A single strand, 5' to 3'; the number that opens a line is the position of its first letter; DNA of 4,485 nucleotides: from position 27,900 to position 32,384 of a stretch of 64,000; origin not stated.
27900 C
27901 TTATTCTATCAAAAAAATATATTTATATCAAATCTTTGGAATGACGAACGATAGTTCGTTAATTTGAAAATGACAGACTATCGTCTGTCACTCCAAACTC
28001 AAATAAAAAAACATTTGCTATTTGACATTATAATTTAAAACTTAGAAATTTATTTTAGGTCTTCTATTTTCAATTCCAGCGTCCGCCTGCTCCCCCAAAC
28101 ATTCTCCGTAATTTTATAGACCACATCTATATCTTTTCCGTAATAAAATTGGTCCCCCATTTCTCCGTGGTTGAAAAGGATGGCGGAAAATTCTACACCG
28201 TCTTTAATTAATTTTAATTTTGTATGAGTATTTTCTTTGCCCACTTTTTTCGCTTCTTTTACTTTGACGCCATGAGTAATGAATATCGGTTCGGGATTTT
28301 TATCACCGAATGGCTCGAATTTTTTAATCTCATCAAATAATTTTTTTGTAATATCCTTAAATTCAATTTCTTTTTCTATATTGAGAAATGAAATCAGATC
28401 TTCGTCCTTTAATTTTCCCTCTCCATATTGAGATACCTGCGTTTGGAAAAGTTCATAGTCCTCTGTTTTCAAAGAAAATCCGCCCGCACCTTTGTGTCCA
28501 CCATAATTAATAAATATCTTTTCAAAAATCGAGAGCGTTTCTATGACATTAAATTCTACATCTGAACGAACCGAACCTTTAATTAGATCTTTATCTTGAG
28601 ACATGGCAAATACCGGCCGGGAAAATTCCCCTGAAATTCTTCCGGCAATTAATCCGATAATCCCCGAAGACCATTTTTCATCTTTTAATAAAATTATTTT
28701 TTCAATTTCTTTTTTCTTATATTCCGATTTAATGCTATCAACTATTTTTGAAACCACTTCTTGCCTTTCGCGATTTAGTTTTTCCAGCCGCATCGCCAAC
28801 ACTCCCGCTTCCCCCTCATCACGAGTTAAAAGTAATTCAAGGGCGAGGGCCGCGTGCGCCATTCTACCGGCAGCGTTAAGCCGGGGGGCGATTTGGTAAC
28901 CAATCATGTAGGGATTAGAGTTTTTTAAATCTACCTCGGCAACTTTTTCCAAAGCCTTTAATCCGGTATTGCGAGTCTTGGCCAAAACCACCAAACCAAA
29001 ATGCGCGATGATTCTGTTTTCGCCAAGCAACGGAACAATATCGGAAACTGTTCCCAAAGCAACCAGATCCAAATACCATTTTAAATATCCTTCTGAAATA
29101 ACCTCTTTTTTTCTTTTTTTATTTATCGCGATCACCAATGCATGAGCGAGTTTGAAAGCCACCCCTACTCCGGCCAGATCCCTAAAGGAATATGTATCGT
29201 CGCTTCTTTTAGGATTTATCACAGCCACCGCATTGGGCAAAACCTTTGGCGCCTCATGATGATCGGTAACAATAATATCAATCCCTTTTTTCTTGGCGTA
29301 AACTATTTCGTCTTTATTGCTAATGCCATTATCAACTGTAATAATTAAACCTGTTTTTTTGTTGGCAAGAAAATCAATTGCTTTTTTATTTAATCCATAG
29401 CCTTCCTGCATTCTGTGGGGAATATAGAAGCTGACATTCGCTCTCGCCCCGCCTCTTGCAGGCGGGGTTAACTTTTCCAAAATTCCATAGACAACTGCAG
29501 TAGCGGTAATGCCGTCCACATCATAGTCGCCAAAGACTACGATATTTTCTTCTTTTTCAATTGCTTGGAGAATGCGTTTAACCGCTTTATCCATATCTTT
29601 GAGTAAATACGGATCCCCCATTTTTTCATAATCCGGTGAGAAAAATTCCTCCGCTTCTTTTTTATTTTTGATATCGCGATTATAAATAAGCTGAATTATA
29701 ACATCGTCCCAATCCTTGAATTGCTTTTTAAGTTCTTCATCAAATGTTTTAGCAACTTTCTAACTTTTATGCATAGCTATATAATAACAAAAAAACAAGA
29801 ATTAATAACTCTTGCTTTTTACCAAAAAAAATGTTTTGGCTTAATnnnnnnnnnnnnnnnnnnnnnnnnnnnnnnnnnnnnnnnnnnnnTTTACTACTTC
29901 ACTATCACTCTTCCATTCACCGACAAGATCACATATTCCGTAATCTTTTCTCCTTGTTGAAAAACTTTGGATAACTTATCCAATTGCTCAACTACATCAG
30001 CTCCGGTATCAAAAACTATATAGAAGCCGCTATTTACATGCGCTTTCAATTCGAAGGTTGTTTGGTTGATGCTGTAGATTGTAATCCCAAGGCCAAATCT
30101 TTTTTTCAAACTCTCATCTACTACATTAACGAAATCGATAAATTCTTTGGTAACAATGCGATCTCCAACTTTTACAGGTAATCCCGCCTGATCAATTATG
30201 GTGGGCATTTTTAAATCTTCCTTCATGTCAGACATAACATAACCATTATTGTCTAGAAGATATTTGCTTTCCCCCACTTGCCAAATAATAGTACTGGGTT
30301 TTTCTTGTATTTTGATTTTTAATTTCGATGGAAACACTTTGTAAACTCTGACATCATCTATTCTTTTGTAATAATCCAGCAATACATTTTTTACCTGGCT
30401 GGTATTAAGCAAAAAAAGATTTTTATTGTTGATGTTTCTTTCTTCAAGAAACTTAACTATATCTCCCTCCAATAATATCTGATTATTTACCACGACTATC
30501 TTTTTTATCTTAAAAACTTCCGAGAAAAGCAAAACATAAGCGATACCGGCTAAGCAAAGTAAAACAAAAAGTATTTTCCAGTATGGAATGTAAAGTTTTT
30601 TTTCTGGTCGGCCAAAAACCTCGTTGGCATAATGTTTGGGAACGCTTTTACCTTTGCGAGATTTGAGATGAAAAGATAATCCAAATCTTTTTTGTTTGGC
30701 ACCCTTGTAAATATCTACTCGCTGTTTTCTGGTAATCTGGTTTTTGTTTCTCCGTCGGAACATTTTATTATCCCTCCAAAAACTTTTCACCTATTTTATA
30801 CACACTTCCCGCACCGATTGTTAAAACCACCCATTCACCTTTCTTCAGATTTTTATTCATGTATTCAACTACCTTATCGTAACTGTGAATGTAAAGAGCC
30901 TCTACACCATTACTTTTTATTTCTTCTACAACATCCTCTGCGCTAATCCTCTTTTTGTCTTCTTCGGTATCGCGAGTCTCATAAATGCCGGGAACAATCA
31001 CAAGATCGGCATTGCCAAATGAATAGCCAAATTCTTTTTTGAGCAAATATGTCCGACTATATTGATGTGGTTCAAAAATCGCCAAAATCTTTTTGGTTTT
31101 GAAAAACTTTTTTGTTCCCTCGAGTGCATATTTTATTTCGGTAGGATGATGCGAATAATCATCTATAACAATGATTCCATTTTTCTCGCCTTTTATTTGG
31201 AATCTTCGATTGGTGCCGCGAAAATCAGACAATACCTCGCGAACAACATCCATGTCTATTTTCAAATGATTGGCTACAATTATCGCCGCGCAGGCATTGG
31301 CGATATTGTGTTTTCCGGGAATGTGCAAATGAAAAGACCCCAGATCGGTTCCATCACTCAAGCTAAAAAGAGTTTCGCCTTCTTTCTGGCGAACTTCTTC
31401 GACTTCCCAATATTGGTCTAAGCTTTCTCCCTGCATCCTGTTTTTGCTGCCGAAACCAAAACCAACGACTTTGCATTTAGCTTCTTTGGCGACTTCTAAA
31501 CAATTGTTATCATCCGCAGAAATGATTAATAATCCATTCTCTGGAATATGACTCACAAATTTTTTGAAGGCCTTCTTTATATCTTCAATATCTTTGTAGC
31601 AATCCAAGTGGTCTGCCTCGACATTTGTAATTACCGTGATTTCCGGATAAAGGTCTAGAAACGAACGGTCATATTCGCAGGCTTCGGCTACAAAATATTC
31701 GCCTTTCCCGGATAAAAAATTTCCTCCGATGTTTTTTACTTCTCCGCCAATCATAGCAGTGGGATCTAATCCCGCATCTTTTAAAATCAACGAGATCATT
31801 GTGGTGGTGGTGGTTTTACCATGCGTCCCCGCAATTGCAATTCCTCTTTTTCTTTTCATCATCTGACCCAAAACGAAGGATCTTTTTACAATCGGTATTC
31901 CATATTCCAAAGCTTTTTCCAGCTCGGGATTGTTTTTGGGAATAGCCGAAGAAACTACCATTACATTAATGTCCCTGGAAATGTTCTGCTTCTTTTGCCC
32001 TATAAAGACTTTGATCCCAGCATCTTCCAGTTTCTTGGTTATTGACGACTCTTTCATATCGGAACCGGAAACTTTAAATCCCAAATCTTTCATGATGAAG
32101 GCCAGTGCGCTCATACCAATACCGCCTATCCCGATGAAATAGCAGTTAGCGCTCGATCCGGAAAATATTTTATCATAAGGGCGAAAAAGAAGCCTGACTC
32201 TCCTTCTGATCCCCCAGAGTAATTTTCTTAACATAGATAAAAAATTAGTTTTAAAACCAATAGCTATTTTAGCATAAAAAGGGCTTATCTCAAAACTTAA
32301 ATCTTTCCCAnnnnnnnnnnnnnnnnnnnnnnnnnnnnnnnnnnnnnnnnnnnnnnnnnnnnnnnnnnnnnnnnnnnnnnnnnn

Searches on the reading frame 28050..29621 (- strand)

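Call 14: search_protein_families(library=pfam, proteins=[window:28050-29621:-], max_evalue=0.00001)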
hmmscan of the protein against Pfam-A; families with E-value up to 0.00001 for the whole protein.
window:28050-29621:- (523 aa): 3 families
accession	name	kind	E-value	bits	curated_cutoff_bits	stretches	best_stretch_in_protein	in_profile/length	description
PF17768.7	RecJ_OB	-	2.1e-29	102.2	27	1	415-521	1-107/107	RecJ OB domain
PF01368.27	DHH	-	4e-27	95.4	28.1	1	26-191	1-125/125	DHH family, N-terminal domain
PF02272.25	DHHA1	-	2.2e-10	41.3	25.9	1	309-398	4-98/102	DHHA1 domain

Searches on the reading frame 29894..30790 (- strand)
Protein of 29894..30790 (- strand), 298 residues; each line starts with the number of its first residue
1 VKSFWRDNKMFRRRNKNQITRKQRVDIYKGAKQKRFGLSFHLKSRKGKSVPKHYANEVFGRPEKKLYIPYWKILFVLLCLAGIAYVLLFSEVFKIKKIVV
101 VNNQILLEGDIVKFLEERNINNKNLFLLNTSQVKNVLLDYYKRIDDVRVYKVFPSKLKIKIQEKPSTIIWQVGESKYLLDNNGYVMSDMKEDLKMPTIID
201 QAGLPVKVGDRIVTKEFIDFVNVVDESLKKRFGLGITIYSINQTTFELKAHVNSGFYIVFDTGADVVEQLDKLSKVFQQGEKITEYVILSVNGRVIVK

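Call 14: search_protein_families(library=pfam, proteins=[window:29894-30790:-], max_evalue=0.00001)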
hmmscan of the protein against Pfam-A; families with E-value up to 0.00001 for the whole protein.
window:29894-30790:- (298 aa): 1 family
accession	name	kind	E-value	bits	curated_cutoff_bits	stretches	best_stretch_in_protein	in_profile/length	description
PF08478.15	POTRA_1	-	2.8e-10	40.8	23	1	93-163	1-68/69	POTRA domain, FtsQ-type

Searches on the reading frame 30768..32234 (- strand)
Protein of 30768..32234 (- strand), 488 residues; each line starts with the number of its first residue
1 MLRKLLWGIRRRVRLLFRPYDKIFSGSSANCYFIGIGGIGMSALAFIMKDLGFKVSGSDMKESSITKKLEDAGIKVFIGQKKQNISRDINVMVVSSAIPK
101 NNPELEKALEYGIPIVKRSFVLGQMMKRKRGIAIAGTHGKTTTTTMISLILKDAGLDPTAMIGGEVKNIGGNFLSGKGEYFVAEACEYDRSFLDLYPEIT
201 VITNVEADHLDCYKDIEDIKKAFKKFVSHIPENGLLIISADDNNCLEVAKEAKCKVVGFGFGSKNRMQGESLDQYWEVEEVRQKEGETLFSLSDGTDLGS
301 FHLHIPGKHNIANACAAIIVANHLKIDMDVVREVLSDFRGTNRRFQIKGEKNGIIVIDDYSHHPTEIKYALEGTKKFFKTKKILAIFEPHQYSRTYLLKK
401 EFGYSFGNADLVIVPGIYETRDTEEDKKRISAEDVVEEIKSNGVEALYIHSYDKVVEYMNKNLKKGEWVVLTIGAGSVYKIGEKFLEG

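Call 14: search_protein_families(library=pfam, proteins=[window:30768-32234:-], max_evalue=0.00001)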
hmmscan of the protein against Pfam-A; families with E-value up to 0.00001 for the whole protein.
window:30768-32234:- (488 aa): 4 families
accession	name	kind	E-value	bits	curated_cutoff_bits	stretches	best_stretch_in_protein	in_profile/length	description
PF08245.18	Mur_ligase_M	-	7.5e-35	121.1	24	1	134-321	1-200/200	Mur ligase middle domain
PF01225.30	Mur_ligase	-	3e-28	98.5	21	1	32-130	3-95/95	Mur ligase family, catalytic domain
PF02875.26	Mur_ligase_C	-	5.3e-18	66.5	28.4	1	343-472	1-124/127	Mur ligase, glutamate ligase domain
PF21799.2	MurD-like_N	-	1.6e-06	28.7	27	1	31-116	3-87/88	Mur ligase MurD-like, N-terminal domain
